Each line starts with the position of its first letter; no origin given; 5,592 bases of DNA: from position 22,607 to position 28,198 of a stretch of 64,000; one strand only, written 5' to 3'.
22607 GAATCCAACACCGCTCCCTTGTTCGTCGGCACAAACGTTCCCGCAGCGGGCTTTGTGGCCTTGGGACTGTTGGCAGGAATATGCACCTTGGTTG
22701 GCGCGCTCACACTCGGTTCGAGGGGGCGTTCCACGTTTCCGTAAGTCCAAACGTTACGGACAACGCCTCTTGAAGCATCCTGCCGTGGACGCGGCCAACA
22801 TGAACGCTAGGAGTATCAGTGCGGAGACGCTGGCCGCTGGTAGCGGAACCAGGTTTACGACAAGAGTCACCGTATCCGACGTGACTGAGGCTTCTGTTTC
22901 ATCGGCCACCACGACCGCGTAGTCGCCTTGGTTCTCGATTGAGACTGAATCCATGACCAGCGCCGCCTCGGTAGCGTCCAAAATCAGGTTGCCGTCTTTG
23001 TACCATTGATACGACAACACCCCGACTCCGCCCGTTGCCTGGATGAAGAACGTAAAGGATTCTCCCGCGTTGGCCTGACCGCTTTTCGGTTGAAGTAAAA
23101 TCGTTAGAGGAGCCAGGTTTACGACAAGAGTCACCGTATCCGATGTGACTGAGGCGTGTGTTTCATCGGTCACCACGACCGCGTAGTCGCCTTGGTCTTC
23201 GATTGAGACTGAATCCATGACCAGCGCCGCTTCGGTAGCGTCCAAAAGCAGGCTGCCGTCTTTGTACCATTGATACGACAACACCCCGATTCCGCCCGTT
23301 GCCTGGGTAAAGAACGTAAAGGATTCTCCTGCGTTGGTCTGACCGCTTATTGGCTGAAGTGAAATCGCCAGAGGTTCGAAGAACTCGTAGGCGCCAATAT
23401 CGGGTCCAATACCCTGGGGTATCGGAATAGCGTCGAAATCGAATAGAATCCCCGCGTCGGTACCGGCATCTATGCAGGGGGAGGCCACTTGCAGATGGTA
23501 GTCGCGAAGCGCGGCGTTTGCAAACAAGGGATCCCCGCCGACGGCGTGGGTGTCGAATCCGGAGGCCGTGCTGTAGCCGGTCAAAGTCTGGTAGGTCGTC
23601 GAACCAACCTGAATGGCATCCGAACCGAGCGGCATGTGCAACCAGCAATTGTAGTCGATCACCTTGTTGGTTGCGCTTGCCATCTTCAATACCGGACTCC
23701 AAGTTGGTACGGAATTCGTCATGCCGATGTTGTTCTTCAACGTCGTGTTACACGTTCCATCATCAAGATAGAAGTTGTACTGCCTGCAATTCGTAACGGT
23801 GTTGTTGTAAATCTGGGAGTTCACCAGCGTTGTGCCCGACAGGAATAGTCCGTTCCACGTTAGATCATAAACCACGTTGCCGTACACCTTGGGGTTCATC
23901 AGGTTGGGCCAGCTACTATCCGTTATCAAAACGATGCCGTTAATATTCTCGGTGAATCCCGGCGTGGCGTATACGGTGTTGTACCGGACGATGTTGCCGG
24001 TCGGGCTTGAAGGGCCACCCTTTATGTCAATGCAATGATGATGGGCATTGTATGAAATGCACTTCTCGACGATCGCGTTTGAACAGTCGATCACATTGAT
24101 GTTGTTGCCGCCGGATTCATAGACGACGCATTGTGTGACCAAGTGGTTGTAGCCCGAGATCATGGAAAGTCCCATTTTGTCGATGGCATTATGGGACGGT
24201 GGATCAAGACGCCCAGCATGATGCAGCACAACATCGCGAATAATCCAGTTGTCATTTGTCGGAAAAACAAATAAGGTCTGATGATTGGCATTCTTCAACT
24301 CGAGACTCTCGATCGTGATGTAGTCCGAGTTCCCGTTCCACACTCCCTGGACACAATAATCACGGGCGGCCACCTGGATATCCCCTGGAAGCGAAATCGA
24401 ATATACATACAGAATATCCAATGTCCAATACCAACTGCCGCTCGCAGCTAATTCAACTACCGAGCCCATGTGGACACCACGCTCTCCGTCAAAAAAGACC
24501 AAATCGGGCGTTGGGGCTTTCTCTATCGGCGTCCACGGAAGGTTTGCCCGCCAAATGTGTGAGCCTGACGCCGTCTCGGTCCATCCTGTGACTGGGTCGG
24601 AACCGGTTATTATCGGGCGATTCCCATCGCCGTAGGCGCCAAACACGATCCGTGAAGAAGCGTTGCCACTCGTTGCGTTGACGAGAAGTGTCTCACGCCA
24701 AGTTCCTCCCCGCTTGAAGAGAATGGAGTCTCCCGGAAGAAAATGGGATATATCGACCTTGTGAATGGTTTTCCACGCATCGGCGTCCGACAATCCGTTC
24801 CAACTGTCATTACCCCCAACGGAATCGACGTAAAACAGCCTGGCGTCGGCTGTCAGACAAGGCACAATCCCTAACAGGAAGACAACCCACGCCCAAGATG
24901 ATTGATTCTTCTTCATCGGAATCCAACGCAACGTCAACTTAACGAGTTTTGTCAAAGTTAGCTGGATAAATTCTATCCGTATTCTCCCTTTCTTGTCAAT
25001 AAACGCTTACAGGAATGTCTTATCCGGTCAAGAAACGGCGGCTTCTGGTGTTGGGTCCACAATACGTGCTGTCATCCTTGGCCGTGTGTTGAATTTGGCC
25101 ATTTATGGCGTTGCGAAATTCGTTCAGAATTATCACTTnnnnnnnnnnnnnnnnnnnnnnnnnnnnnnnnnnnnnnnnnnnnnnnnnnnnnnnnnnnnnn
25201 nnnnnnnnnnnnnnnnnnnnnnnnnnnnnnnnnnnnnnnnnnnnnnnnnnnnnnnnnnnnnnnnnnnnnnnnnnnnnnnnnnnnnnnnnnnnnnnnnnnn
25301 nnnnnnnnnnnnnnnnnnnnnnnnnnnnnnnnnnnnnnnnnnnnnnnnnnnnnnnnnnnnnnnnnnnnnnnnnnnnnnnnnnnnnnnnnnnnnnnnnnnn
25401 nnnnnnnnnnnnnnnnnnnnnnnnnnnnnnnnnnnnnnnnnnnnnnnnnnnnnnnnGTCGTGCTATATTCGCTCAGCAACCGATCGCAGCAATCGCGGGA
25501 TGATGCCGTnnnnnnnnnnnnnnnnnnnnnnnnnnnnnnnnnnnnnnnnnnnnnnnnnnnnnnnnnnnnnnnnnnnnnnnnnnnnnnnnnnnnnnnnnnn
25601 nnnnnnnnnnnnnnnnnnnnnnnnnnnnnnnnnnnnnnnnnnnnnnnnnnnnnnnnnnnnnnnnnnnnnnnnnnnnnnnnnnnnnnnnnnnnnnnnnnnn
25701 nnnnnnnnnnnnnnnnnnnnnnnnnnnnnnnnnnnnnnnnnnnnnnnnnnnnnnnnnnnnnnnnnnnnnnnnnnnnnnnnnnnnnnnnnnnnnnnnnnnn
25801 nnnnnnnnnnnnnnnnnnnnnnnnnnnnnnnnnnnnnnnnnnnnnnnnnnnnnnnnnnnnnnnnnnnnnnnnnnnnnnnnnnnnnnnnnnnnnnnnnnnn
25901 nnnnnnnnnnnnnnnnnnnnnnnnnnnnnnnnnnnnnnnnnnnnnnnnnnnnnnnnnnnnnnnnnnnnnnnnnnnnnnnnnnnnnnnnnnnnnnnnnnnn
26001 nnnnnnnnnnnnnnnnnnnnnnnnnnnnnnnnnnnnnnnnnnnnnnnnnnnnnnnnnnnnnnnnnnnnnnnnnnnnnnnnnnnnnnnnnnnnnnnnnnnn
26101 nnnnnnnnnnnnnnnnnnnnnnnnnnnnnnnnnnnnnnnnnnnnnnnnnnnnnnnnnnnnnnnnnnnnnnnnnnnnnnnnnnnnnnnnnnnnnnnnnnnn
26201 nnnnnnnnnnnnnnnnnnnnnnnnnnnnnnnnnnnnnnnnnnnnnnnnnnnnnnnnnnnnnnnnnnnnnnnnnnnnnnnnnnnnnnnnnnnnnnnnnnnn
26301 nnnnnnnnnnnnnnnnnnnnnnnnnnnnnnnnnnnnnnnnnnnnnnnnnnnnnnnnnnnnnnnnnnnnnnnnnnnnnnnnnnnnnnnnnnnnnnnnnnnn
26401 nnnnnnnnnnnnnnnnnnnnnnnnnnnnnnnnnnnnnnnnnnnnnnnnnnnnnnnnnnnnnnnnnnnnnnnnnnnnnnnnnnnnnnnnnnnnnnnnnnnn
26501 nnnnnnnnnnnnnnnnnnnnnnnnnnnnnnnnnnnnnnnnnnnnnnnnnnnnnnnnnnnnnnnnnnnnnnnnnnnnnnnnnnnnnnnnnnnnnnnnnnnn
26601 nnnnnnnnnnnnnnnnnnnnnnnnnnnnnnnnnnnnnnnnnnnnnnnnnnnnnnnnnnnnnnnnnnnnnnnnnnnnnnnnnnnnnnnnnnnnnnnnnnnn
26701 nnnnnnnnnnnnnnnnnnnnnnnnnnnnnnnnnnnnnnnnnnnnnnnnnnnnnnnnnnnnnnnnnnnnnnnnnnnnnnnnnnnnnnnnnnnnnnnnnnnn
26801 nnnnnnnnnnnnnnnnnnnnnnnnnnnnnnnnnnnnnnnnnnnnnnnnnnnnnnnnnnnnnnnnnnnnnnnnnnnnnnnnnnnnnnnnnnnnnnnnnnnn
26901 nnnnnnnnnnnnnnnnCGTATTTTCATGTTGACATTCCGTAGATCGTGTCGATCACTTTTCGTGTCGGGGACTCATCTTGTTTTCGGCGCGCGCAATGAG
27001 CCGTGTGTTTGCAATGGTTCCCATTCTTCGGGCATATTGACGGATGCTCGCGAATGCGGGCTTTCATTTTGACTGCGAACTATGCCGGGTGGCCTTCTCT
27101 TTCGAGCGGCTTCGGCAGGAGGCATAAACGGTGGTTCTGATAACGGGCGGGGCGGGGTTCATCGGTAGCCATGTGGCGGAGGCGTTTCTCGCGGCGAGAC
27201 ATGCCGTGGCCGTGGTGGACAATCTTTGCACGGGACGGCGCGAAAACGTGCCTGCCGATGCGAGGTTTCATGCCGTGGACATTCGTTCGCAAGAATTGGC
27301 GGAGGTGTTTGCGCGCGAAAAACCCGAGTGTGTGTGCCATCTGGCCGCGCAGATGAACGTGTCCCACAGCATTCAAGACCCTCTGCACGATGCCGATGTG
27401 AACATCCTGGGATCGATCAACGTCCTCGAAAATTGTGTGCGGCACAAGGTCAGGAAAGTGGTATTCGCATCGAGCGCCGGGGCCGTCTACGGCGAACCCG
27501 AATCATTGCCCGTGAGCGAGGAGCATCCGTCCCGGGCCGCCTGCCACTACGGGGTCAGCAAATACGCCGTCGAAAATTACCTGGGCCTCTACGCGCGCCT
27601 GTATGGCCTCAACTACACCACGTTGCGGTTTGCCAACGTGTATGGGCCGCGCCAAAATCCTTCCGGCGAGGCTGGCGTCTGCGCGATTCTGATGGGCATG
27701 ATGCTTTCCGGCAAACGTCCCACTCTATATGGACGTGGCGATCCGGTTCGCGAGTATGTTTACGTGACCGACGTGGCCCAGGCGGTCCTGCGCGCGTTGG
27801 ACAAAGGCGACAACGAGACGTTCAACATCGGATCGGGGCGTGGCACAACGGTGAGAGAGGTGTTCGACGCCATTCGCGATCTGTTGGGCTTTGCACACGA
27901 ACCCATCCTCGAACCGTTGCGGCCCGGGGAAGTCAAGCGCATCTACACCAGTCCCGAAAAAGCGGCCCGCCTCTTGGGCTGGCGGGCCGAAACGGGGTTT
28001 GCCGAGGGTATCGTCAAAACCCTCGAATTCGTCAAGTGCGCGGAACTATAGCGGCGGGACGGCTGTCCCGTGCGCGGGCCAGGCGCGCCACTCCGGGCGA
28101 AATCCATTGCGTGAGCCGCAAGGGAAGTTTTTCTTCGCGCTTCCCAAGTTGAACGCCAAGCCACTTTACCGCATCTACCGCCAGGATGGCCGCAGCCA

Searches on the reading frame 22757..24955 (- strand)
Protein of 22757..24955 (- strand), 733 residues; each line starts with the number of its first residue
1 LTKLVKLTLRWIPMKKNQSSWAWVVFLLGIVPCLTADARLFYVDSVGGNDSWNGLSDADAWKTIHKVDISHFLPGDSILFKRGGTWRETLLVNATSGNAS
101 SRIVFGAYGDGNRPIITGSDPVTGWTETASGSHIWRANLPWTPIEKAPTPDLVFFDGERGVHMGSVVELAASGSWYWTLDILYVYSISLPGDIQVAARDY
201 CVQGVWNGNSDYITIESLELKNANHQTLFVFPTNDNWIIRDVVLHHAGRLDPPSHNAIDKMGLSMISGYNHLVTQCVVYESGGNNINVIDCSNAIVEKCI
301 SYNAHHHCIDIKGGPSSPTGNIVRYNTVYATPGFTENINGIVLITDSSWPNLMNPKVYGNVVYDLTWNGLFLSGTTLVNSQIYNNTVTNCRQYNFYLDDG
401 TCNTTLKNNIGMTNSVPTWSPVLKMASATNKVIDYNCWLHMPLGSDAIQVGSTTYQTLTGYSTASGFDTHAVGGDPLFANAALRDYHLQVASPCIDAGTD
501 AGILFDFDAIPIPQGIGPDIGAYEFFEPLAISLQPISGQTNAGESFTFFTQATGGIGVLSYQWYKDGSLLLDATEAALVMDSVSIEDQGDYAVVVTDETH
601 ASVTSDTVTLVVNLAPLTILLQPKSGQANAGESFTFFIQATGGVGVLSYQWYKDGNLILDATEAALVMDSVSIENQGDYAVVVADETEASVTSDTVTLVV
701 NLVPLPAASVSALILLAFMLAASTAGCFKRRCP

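Call 18: search_protein_families(library=pfam, proteins=[window:22757-24955:-], max_evalue=0.001)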
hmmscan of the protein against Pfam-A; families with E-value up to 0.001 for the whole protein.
window:22757-24955:- (733 aa): 4 families
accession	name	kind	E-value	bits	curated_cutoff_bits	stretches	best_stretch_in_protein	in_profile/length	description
PF13927.12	Ig_3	-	3.8e-11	43.8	30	1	531-596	4-77/78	Immunoglobulin domain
PF13895.12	Ig_2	-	8.1e-11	42.4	27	0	534-612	5-79/79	Immunoglobulin domain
PF07679.22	I-set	-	1.7e-09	38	23.7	0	534-604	6-84/90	Immunoglobulin I-set domain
PF13229.12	Beta_helix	-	3.5e-09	36.9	25.9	1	203-361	24-157/158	Right handed beta helix region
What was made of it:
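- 22754..24955 (-): Convergent neighbour: 733-aa secreted beta-helix protein with two Ig domains and the same kind of C-terminal tail (VPLPAAS, hydrophobic segment, KRR). Pfam Beta_helix and Ig_3 (call 18).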

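Call 19: search_protein_families(library=ncbifam, proteins=[window:22757-24955:-], max_evalue=0.01)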
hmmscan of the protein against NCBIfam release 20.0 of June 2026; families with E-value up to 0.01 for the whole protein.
window:22757-24955:- (733 aa): 3 families
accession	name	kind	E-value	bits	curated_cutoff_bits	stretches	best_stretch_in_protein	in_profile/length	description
NF047897.1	LctobiosidLnbX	equivalog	6.9e-09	34.1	2500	1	39-117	44-127/1498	lacto-N-biosidase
NF041518.1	choice_anch_Q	domain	9.9e-09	35.3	25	1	483-525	14-57/58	choice-of-anchor Q domain-containing protein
NF033432.0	ThioGly_TfuA_rel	equivalog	0.0074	15.7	235.2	0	643-696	92-143/211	TfuA-related McrA-glycine thioamidation protein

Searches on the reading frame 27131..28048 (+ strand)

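Call 18: search_protein_families(library=pfam, proteins=[window:27131-28048:+], max_evalue=0.001)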
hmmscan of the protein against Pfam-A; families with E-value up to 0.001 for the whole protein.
window:27131-28048:+ (306 aa): 7 families
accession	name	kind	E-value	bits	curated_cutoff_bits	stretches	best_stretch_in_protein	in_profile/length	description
PF01370.27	Epimerase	-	1.2e-59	202.1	20.9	1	2-234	1-240/240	NAD dependent epimerase/dehydratase family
PF16363.11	GDP_Man_Dehyd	-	2.8e-55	188.5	27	1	3-296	1-331/332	GDP-mannose 4,6 dehydratase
PF01073.25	3Beta_HSD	-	3e-18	66.3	22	1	3-223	1-229/280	3-beta hydroxysteroid dehydrogenase/isomerase family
PF04321.23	RmlD_sub_bind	-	1.7e-12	47.5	27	1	2-254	3-233/287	RmlD substrate binding domain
PF02719.21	Polysacc_synt_2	-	2.1e-11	44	20.2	1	2-173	1-174/293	Polysaccharide biosynthesis protein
PF07993.18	NAD_binding_4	-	5.1e-10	39.4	20.1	1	40-217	66-256/258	Male sterility protein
PF13460.12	NAD_binding_10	-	2.9e-08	34.2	27.2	1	6-170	1-146/184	NAD(P)H-binding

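Call 35: search_protein_families(library=ncbifam, proteins=[window:27131-28048:+], max_evalue=0.00001)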
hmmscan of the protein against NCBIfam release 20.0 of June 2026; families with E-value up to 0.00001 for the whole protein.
window:27131-28048:+ (306 aa): 26 families (the best 25 are shown)
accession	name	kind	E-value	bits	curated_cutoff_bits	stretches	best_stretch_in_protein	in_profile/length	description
TIGR01179.1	galE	equivalog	1.7e-59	201.4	262.3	1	2-297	2-320/332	UDP-glucose 4-epimerase GalE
TIGR01181.1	dTDP_gluc_dehyt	equivalog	2.6e-43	148.3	365.1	1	2-300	2-310/321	dTDP-glucose 4,6-dehydratase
TIGR04180.1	EDH_00030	hypoth_equivalog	7.3e-38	130.3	475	1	2-287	1-295/297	NAD-dependent 4,6-dehydratase LegB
NF007956.0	PRK10675.1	subfamily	2.1e-32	112.6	394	1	2-292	3-320/338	UDP-glucose 4-epimerase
NF011728.1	PRK15181.1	equivalog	1.3e-31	109.9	760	1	3-300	19-336/348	Vi polysaccharide biosynthesis UDP-N-acetylglucosaminuronic acid C-4 epimerase TviC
TIGR02197.1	heptose_epim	equivalog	2.6e-31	109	274.6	1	2-253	1-261/316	ADP-glyceromanno-heptose 6-epimerase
NF007490.0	PRK10084.1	subfamily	7.9e-29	100.8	649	1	2-300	3-333/361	dTDP-glucose 4,6-dehydratase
NF007582.0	PRK10217.1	equivalog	5.7e-28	98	698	1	2-301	4-331/355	dTDP-glucose 4,6-dehydratase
NF008360.0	PRK11150.1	equivalog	1.2e-23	83.8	452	1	1-250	1-252/310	ADP-glyceromanno-heptose 6-epimerase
NF047922.1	GDPFucSynFcl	equivalog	1.9e-20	73.6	500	1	28-299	18-299/308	GDP-L-fucose synthase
NF043036.1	ErythonDh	equivalog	3.7e-17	62.5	325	1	2-166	3-175/321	D-erythronate dehydrogenase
TIGR03466.1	HpnA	hypoth_equivalog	1.6e-16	60.1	367.65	1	2-254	3-248/327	hopanoid-associated sugar epimerase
TIGR02622.1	CDP_4_6_dhtase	equivalog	5.8e-15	55.3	278.45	1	2-126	7-139/352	CDP-glucose 4,6-dehydratase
TIGR01472.1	gmd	equivalog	1.9e-14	53.6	415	1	31-248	36-264/342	GDP-mannose 4,6-dehydratase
NF052578.1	StrlDmthSdmBMthl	equivalog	6.9e-13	49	600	1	2-256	3-249/328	sterol demethylase protein SdmB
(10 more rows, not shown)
